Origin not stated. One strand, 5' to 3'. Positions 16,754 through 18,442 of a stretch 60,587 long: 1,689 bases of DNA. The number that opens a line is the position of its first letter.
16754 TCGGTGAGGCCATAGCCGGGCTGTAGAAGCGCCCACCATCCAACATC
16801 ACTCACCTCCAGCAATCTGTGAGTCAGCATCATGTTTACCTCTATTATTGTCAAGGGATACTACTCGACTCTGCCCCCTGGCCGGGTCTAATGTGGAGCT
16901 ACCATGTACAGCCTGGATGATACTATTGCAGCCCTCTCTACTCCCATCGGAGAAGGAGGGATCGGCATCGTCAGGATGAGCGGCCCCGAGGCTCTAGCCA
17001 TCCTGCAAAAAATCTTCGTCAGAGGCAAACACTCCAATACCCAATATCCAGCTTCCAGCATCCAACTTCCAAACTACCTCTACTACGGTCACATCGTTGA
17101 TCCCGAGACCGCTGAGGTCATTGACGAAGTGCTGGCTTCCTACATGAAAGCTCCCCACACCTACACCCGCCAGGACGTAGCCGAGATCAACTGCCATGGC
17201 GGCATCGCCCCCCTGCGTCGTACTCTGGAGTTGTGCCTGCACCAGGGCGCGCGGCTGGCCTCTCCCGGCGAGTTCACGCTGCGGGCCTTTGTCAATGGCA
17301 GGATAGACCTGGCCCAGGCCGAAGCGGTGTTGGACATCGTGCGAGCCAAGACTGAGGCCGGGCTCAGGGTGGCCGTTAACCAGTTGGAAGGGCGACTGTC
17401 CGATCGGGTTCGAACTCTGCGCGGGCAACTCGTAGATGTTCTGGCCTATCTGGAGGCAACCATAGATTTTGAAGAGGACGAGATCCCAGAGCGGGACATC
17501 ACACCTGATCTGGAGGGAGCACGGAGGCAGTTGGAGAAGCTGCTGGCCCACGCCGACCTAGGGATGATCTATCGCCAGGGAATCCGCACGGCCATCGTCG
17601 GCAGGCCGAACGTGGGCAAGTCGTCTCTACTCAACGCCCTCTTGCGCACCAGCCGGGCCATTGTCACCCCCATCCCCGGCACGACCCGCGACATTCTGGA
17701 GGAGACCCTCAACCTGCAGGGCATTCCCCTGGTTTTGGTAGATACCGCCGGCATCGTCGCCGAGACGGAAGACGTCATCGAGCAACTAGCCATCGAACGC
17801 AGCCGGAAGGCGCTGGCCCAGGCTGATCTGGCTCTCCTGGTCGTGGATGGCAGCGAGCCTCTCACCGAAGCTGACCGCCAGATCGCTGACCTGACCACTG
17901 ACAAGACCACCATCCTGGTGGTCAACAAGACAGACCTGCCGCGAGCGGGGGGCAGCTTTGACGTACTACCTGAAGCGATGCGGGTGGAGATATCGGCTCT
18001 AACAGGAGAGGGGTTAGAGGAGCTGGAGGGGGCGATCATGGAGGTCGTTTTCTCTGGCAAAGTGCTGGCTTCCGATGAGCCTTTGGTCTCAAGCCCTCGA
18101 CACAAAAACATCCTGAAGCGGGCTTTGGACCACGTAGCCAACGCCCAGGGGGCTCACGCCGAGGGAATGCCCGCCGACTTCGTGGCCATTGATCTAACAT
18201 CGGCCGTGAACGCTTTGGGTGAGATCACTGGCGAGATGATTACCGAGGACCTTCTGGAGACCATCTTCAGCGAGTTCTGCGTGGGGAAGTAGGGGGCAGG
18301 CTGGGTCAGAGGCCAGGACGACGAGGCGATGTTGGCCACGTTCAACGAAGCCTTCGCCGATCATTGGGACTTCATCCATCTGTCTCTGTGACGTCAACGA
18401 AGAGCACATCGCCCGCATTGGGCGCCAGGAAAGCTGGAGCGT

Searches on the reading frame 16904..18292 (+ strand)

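Call 22: search_protein_families(library=pfam, proteins=[window:16904-18292:+], max_evalue=0.00001)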
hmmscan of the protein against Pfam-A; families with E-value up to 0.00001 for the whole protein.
window:16904-18292:+ (462 aa): 6 families
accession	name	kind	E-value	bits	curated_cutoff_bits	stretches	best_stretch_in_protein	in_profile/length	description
PF12631.12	MnmE_helical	-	5.7e-61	206.7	40.1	1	136-459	1-211/211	MnmE helical domain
PF10396.14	TrmE_N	-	5.2e-42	143.2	29.8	1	7-133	1-117/117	GTP-binding protein TrmE N-terminus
PF01926.29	MMR_HSR1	-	3.7e-30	104.8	21.9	1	229-342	2-113/113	50S ribosome-binding GTPase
PF02421.24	FeoB_N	-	2.2e-09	37.5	27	1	228-375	2-153/156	Ferrous iron transport protein B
PF00350.29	Dynamin_N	-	2e-06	28.4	27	0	230-261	2-33/168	Dynamin family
PF00009.33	GTP_EFTU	-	4.3e-06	26.9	26.5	0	277-378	72-151/188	Elongation factor Tu GTP binding domain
